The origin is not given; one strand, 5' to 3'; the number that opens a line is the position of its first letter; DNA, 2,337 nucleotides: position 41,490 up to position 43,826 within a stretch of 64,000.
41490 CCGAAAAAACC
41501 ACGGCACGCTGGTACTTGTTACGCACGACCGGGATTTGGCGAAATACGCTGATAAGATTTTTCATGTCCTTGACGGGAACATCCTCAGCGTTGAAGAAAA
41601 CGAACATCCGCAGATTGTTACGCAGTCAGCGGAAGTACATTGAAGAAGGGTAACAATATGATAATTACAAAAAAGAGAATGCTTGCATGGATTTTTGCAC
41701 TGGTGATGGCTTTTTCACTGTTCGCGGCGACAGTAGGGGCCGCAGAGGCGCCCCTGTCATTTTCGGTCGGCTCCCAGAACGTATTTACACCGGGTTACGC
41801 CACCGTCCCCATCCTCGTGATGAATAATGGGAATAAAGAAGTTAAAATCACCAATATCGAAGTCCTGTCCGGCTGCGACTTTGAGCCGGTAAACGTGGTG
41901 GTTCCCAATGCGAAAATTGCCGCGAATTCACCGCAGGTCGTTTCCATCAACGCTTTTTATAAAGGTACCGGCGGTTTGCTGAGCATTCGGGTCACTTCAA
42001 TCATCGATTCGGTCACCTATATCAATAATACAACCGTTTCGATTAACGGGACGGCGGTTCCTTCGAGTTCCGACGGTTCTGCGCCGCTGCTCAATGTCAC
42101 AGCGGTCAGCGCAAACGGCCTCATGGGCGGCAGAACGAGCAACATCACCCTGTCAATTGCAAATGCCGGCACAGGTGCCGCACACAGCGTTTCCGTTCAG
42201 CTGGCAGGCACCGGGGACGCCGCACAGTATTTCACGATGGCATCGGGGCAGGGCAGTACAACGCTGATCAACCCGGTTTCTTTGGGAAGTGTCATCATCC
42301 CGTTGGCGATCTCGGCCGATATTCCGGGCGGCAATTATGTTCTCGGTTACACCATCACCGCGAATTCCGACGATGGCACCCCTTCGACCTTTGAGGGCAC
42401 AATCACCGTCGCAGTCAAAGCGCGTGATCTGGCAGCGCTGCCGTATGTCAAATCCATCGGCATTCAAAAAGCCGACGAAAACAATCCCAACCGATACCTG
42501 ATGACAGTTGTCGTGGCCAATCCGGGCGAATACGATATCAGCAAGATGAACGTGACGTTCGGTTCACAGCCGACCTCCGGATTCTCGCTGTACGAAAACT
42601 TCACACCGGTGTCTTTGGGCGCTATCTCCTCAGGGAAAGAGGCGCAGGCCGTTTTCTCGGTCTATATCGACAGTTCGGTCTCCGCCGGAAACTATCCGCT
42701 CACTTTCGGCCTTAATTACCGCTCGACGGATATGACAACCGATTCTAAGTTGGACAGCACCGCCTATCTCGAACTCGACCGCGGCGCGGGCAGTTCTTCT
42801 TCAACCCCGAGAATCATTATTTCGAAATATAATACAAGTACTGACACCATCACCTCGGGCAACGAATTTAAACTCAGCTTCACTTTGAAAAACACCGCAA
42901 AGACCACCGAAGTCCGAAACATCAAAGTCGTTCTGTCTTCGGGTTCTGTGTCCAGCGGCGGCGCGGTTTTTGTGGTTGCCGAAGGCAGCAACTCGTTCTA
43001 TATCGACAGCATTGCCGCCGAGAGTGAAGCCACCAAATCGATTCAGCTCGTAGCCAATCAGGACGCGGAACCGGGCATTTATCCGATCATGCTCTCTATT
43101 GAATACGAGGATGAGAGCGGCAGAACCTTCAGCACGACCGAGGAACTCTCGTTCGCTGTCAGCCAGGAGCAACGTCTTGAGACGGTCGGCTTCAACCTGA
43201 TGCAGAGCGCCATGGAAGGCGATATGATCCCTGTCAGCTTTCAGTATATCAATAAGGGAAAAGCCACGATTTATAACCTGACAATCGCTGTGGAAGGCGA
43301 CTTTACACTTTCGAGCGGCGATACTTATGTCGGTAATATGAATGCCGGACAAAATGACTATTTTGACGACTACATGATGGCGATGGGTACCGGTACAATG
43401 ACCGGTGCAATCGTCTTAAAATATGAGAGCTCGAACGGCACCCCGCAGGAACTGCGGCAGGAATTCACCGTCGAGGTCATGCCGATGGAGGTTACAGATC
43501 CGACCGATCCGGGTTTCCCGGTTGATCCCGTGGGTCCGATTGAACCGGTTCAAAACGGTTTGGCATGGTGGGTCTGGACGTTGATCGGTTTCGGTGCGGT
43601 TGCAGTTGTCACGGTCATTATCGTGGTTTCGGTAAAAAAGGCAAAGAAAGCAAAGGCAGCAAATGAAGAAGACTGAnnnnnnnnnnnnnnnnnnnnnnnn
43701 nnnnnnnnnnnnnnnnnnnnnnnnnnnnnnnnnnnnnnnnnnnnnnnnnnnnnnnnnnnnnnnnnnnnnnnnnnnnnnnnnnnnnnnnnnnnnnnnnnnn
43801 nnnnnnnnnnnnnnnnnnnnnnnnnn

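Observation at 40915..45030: MacB/FtsX-type ABC transporter in which a 673-aa multi-beta-sandwich anchored protein occupies the adaptor position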

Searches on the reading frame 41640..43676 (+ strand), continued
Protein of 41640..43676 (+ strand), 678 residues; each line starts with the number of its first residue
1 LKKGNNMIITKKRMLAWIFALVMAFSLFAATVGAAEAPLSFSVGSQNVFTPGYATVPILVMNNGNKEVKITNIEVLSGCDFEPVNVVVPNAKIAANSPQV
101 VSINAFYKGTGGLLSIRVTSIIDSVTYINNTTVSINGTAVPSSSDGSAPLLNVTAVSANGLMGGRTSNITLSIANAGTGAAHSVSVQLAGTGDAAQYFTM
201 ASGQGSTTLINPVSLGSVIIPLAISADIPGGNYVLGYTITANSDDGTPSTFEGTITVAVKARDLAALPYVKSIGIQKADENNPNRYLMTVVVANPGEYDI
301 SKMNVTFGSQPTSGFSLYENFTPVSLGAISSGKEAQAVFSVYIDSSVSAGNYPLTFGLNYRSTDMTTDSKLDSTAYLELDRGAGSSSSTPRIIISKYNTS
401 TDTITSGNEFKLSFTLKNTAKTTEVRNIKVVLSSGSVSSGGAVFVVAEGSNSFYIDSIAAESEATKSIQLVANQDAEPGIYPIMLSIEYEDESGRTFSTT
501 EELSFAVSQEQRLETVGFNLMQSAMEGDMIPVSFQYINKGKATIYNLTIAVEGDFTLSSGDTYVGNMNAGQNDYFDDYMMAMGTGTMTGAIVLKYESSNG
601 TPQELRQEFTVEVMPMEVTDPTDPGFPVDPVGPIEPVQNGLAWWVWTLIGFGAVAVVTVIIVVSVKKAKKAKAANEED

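Call 79: predict_structure(alignment_id=A3)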
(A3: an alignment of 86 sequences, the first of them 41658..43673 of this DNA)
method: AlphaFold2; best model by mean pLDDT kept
length: 672 residues; sequences in the alignment: 86
mean_pLDDT: 87.8   pTM: 0.48
mean pLDDT of the five models: 87.8, 87.3, 85.9, 85.9, 85.5
residues with pLDDT >= 90: 429; 70-90: 177; 50-70: 38; < 50: 28
segments of 3 or more residues with pLDDT < 50: 1-3, 24-26, 378-380, 620-635
pLDDT, mean of each block of 10 residues (from residue 1): 61 82 54 86 86 94 93 80 83 92 87 93 90 73 90 88 92 92 93 85 83 92 92 95 95 87 95 92 96 96 86 94 97 95 90 91 88 71 86 94 97 94 91 80 94 97 94 92 94 93 92 96 97 93 97 96 95 97 98 92 97 67 46 59 79 83 71 47
secondary structure, 60 per line:
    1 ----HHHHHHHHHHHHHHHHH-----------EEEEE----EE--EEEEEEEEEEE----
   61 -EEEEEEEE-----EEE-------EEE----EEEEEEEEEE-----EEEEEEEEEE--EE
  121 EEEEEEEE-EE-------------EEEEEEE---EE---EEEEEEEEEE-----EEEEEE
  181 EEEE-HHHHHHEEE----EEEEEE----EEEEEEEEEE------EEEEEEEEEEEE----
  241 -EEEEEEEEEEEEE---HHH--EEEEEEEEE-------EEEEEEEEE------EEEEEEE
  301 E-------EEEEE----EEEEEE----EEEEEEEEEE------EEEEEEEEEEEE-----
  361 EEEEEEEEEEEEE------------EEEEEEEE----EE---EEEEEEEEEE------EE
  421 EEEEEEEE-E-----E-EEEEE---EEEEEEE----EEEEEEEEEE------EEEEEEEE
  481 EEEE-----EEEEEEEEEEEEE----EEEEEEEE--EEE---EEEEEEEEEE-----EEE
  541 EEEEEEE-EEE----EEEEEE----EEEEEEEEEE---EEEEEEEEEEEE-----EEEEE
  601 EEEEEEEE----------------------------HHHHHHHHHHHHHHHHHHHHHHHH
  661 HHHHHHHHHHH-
elements in order: H5-21 E33-37 E46-56 E62-69 E75-77 E85-87 E92-101 E107-116 E119-128 E145-151 E160-169 E175-184 H186-191 E192-194 E199-204 E209-218 E225-236 E242-254 E263-271 E279-287 E294-301 E309-313 E318-323 E328-337 E344-355 E361-373 E386-393 E403-412 E419-428 E438-442 E446-452 E457-466 E473-484 E490-502 E507-514 E517-519 E523-532 E538-547 E549-551 E556-561 E566-575 E579-590 E596-608 H637-671
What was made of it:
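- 41754..42776 (+): Distal beta-sandwich domains D1 (aa 33-128), D2 (145-254) and D3 (263-373). Their sequence and number vary between relatives. Model (call 79).
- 43482..43565 (+): Pro/Gly/Asp-rich disordered stalk (aa 609-636, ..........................). pLDDT is below 50 for aa 620-635 (call 79).
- On COG1361 / CARDB 'S-layer family' proteins: The model shows five such domains (call 79).
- Checked: AlphaFold2 with 86 sequences (call 79, mean pLDDT 87.8) gives five beta-sandwich domains, not six: aa 33-128, 145-254, 263-373, 386-502 and 507-608.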

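Call 81: fold_search(model_id=the predicted structure, library=pdb)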
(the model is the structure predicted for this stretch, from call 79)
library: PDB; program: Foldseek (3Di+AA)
matches with E <= 10: 1820; with E <= 0.001: 356
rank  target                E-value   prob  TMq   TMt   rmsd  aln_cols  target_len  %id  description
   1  7sqc_O0               4.6e-17  1.00  0.16  0.11  51.0       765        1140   11  Ciliary C1 central pair apparatus isolated from Chlamydomonas reinhardtii (released 2022-04-13)
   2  9ijj_h                3.7e-16  1.00  0.14  0.08  43.4       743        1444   10  In situ structure of the central apparatus in mouse sperm axoneme. (released 2025-06-04)
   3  7som_D                5.8e-16  1.00  0.15  0.09  23.3       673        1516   11  Ciliary C2 central pair apparatus isolated from Chlamydomonas reinhardtii (released 2022-04-13)
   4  9ijj_O                1.2e-15  1.00  0.21  0.12  55.3       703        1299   11  In situ structure of the central apparatus in mouse sperm axoneme. (released 2025-06-04)
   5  9ijj_C                1.3e-15  1.00  0.15  0.11  50.4       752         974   12  In situ structure of the central apparatus in mouse sperm axoneme. (released 2025-06-04)
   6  7sqc_2A               1.2e-14  1.00  0.17  0.15  52.1       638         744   10  Ciliary C1 central pair apparatus isolated from Chlamydomonas reinhardtii (released 2022-04-13)
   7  7sqc_2B               5.6e-14  1.00  0.17  0.16  52.5       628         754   10  Ciliary C1 central pair apparatus isolated from Chlamydomonas reinhardtii (released 2022-04-13)
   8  7n6g_4C               9.3e-14  1.00  0.16  0.17  50.5       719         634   10  C1 of central pair (released 2022-05-18)
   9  4rtd                  4.1e-13  1.00  0.13  0.09  34.8       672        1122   12  Escherichia coli alpha-2-macroglobulin activated by porcine elastase (released 2015-07-15)
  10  9ijj_4G               4.3e-13  1.00  0.20  0.05  28.3       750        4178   10  In situ structure of the central apparatus in mouse sperm axoneme. (released 2025-06-04)
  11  4u4j                  5.3e-13  1.00  0.19  0.11  31.9       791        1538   12  Crystal structure of Salmonella alpha-2-macroglobulin mutant Y1175G (released 2014-09-17)
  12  8wa2_F                1.3e-12  1.00  0.16  0.10  21.0       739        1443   11  cryo-EM structure of native mastigonemes isolated from Chlamydomonas reinhardtii at 3.0 angstrom resolution (released 2024-04-10)
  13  4u48                  1.6e-12  1.00  0.19  0.11  31.9       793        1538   12  Crystal structure of Salmonella alpha-2-macroglobulin (released 2014-09-17)
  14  9ijj_4J               2.5e-12  1.00  0.12  0.11  52.7       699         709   11  In situ structure of the central apparatus in mouse sperm axoneme. (released 2025-06-04)
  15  9ijj_P                3.1e-12  1.00  0.15  0.16  30.3       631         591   10  In situ structure of the central apparatus in mouse sperm axoneme. (released 2025-06-04)
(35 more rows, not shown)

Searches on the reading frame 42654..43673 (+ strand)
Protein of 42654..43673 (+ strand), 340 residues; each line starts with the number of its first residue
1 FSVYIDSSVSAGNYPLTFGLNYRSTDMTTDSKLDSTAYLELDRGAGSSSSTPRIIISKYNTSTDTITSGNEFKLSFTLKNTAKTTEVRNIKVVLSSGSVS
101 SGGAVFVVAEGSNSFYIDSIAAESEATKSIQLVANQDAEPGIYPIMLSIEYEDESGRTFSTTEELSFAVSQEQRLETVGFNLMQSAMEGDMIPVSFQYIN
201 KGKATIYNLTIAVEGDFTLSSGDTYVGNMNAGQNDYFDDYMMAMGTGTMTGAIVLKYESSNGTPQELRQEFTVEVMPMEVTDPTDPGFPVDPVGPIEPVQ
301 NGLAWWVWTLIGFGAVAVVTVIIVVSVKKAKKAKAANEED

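Call 43: find_homologous_proteins(query=A2, max_evalue=0.00001)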
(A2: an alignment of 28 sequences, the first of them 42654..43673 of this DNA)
Query A2 (28 sequences) (340 aa, profile of the alignment): 186 proteins with E <= 0.00001 among 8000 candidates; the best 120 are listed.
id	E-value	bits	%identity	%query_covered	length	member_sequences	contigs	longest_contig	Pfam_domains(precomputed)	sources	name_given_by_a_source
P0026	3.1e-132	459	29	83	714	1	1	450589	PF07705.18,PF10633.16,PF05753.21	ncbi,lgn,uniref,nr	ncbi:COG1361 S-layer family protein [Anaeromicropila populeti]|uniref:Uncharacterized conserved prot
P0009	3.4e-126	439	29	84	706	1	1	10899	PF05753.21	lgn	-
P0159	5.3e-126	438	28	77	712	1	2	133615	PF07705.18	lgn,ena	-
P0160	1.7e-125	437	29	85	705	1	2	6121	PF07705.18,PF10633.16,PF05753.21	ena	-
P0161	1.7e-125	437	30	86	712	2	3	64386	-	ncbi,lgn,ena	-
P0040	5.9e-125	435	31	86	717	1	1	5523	-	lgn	-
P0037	6.8e-125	435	34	72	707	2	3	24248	-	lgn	-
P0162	1.9e-124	433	31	70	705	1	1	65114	PF07705.18,PF10633.16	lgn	-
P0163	1.5e-122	427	29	88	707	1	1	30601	PF07705.18,PF10633.16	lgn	-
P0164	4.6e-122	425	33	72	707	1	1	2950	PF07705.18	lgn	-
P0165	2.5e-120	420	29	86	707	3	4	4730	PF07705.18,PF10633.16,PF05753.21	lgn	-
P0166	2.8e-120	419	32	91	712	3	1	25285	PF07705.18,PF10633.16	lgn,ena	-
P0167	4.2e-120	419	33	65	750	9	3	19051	PF07705.18,PF05753.21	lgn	-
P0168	3.4e-119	416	31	69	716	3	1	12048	PF07705.18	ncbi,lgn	-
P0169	7.8e-119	415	33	70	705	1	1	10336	-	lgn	-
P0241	3.4e-92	327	31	100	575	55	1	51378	PF00927.29,PF23643.2,PF07705.18,PF10633.16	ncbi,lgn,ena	-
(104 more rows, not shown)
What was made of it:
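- On COG1361 / CARDB 'S-layer family' proteins: The homologue P0026 is named 'COG1361 S-layer family protein' by NCBI (call 43).
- NCBI names a homologue 'COG1361 S-layer family protein' (call 43).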

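Call 63: find_encoding_contigs(protein=P0241, flank=5000, max_places=3)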
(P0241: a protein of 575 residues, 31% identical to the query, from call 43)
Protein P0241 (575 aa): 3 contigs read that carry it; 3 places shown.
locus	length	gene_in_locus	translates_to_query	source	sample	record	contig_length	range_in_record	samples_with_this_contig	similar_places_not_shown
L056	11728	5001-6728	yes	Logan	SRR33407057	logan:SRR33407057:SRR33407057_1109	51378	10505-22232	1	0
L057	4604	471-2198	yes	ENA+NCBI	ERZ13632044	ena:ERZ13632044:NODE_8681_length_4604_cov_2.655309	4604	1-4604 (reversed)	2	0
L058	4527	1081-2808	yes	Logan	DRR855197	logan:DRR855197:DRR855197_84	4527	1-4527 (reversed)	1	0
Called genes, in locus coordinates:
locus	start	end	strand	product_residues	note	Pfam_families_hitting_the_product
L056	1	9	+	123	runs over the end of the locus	-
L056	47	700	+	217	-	PF04892:VanZ-LLP1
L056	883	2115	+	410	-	PF01547:SBP_bac_1, PF13416:SBP_bac_8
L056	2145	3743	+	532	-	PF02203:TarH, PF12729:4HB_MCP_1, PF00015:MCPsignal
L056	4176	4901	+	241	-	PF03193:RsgA_GTPase (weak), PF00005:ABC_tran, PF02463:SMC_N (weak), PF13304:AAA_21 (faint)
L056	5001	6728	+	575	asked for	PF00927:Transglut_C (faint), PF07705:CARDB (faint), PF10633:NPCBM_assoc (faint), PF23643:TRAPPC13_C (faint)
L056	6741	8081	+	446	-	PF12704:MacB_PCD, PF02687:FtsX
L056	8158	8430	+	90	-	PF01842:ACT (weak), PF13740:ACT_6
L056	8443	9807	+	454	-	PF05167:DUF711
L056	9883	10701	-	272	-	PF09234:DUF1963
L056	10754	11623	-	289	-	PF00892:EamA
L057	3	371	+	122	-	?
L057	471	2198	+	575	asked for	PF00927:Transglut_C (faint), PF07705:CARDB (faint), PF10633:NPCBM_assoc (faint), PF23643:TRAPPC13_C (faint)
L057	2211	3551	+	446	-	PF12704:MacB_PCD, PF02687:FtsX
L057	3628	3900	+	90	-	PF01842:ACT (weak), PF13740:ACT_6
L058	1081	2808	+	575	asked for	PF00927:Transglut_C (faint), PF07705:CARDB (faint), PF10633:NPCBM_assoc (faint), PF23643:TRAPPC13_C (faint)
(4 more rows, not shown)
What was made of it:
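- The P0241 subgroup has the same order (call 63).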
